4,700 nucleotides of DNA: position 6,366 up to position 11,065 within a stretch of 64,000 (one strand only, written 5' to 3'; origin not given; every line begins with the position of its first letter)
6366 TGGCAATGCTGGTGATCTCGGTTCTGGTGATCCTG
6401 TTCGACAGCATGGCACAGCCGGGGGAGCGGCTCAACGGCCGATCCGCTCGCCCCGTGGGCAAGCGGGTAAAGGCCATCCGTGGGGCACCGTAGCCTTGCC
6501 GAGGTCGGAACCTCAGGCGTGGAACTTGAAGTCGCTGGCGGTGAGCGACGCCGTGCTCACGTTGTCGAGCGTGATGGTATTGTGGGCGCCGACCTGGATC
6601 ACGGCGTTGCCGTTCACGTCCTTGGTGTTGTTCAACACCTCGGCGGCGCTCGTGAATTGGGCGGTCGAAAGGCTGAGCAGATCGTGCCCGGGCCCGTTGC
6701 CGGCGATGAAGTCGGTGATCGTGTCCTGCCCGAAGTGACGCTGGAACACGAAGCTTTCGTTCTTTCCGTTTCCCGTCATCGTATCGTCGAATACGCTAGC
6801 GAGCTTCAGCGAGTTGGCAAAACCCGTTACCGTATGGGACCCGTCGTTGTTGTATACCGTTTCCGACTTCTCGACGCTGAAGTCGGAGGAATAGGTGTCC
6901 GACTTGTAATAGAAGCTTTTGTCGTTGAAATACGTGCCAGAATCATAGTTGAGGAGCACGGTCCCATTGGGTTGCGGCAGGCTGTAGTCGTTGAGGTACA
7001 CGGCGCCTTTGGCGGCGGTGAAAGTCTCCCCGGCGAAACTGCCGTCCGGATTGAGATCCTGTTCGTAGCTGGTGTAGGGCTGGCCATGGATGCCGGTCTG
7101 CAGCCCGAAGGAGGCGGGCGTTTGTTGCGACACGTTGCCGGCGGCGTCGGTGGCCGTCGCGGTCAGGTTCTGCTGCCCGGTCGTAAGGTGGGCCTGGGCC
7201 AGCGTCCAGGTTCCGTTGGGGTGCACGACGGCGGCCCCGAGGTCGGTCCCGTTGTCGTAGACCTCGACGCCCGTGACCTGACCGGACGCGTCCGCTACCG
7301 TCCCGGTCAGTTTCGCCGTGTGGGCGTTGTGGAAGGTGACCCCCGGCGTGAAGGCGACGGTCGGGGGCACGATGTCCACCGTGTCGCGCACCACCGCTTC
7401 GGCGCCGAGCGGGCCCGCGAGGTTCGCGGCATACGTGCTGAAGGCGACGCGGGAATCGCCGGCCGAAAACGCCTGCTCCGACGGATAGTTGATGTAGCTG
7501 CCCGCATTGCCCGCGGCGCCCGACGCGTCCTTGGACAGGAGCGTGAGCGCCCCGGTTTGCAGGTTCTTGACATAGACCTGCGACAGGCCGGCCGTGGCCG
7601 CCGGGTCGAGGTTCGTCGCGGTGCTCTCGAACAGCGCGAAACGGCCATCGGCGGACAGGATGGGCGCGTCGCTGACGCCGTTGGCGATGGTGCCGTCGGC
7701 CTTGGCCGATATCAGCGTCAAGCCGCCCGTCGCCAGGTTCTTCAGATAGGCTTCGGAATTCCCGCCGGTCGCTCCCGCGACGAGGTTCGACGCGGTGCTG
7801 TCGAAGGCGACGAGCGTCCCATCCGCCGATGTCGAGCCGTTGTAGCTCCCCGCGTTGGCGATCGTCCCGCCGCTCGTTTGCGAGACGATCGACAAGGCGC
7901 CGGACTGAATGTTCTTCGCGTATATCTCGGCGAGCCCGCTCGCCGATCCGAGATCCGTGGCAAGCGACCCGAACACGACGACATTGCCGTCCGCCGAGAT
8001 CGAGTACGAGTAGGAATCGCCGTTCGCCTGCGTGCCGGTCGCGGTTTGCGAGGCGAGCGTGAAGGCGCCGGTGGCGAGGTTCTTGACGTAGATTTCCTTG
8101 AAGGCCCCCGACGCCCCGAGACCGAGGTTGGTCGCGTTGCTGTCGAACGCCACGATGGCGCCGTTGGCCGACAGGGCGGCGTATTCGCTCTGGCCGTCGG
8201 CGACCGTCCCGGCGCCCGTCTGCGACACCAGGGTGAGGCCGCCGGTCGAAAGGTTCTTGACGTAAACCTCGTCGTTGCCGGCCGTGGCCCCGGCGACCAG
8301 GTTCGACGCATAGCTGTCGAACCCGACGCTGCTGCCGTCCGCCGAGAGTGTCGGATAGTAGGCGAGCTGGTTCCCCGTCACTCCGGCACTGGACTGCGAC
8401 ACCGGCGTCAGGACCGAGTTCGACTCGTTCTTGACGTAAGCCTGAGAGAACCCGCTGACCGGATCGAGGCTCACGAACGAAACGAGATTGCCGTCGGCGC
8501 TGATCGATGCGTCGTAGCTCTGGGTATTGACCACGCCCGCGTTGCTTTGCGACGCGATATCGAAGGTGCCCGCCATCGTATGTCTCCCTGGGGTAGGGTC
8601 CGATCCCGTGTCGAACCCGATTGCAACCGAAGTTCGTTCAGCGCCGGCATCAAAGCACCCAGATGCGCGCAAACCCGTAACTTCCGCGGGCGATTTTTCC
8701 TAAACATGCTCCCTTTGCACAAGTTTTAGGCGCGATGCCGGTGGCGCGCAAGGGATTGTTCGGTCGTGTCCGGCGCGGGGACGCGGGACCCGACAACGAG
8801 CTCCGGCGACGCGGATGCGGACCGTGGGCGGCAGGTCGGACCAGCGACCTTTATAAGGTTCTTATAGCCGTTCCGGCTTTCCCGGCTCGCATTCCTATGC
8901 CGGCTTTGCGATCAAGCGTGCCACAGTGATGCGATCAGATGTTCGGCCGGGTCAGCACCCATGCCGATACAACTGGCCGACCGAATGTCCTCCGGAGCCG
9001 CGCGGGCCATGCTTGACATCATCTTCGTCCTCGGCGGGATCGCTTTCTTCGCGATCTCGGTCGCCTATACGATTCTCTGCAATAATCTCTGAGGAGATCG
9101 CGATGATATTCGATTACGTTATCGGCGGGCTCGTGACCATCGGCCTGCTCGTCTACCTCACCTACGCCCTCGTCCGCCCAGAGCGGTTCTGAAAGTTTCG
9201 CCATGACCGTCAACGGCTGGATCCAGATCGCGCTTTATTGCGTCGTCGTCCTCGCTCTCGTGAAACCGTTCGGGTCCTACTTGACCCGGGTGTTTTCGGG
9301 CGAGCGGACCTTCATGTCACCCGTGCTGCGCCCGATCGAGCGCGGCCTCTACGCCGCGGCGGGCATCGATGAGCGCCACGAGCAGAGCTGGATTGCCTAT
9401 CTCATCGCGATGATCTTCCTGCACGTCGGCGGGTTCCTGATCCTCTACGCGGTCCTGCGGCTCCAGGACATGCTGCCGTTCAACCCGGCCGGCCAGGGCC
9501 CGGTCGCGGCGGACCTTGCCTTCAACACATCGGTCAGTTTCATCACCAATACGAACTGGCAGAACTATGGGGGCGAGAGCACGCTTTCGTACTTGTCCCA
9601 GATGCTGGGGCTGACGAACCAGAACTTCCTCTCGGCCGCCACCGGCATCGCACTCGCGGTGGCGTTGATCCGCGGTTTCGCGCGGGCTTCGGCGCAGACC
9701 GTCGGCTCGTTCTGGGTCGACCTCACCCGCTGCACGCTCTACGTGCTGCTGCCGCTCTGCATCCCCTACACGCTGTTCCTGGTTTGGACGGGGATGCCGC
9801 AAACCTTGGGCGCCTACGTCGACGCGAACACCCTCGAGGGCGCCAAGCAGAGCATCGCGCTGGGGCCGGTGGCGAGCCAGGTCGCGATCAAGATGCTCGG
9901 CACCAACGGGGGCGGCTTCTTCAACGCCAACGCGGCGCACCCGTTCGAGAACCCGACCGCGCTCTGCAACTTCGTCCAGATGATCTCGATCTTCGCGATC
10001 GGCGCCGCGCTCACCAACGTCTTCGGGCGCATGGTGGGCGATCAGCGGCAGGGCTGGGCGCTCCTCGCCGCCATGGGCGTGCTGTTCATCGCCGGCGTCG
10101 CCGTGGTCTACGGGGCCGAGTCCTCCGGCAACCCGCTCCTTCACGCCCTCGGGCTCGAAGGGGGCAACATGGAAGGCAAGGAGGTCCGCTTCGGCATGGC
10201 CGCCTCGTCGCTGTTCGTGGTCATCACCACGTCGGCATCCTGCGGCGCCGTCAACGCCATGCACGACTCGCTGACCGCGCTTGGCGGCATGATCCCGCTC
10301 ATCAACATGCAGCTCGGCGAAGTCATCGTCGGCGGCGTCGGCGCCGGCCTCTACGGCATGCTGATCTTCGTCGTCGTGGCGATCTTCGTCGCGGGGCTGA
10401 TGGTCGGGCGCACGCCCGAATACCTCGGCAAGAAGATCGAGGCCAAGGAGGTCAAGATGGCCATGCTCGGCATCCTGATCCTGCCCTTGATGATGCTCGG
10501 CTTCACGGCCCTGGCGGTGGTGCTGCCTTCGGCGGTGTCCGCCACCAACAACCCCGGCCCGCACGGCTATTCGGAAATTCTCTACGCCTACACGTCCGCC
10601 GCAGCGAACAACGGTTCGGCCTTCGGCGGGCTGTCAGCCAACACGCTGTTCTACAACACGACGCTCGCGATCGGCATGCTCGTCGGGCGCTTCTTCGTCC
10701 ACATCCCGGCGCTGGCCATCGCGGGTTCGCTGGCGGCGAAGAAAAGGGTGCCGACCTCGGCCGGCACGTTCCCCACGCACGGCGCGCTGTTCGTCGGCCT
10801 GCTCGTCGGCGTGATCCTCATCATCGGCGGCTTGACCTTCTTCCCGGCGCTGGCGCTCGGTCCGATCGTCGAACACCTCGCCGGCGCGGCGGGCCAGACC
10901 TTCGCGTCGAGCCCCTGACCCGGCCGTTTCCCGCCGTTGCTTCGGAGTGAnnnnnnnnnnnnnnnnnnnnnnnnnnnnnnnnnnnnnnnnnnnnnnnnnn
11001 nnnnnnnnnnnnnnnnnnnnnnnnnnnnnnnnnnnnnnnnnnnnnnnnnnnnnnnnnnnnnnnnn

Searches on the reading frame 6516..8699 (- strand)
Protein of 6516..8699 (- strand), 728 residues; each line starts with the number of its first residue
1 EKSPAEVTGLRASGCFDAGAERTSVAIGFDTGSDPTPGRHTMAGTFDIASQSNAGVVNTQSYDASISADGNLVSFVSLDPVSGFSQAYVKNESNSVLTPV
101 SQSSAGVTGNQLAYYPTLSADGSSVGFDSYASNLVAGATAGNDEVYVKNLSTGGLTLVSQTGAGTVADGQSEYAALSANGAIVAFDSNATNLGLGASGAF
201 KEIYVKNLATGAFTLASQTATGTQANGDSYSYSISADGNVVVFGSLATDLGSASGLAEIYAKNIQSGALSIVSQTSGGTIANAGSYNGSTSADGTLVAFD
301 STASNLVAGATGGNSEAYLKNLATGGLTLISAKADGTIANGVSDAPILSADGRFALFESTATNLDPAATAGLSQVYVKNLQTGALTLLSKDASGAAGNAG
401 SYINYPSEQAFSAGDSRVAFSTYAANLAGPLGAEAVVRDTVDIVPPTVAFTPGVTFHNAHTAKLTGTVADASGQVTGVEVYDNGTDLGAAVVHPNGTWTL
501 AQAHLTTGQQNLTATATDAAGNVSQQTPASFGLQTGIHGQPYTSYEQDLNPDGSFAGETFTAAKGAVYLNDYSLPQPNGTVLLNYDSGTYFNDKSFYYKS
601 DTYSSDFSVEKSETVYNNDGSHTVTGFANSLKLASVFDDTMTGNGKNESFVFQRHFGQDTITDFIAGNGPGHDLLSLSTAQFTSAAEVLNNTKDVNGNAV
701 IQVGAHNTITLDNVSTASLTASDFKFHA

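Call 80: search_protein_families(library=pfam, proteins=[window:6516-8699:-], max_evalue=0.0001)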
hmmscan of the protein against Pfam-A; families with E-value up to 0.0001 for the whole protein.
window:6516-8699:- (728 aa): 2 families
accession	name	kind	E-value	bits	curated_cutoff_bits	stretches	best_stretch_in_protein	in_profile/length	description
PF19077.6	Big_13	-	1.6e-07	32.2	27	1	460-531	27-98/102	Bacterial Ig-like domain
PF17936.7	Big_6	-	4.2e-06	27.4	27.6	1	459-527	12-77/83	Bacterial Ig domain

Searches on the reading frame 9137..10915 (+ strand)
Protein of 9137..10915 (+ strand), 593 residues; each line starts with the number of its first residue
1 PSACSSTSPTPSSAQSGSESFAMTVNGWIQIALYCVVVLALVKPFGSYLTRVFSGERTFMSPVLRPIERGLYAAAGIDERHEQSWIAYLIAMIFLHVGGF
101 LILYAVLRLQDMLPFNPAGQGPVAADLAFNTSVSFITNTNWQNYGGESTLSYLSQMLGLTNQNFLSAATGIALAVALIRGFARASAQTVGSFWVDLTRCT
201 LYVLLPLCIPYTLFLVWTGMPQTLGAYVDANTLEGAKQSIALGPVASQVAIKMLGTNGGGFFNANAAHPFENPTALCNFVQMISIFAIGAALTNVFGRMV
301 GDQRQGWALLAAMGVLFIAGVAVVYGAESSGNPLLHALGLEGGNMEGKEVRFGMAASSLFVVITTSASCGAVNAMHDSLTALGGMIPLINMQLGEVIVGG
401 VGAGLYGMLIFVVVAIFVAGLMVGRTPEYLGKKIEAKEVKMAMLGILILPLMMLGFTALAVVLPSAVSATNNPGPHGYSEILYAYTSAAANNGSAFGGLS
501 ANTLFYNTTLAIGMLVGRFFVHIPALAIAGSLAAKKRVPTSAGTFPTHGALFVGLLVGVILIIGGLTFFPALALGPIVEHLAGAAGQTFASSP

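Call 80: search_protein_families(library=pfam, proteins=[window:9137-10915:+], max_evalue=0.0001)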
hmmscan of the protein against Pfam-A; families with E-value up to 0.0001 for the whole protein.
window:9137-10915:+ (593 aa): 1 family
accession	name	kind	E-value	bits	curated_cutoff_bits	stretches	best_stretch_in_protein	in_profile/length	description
PF03814.21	KdpA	-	2.5e-245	815.3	22.6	1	33-581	2-548/548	Potassium-transporting ATPase A subunit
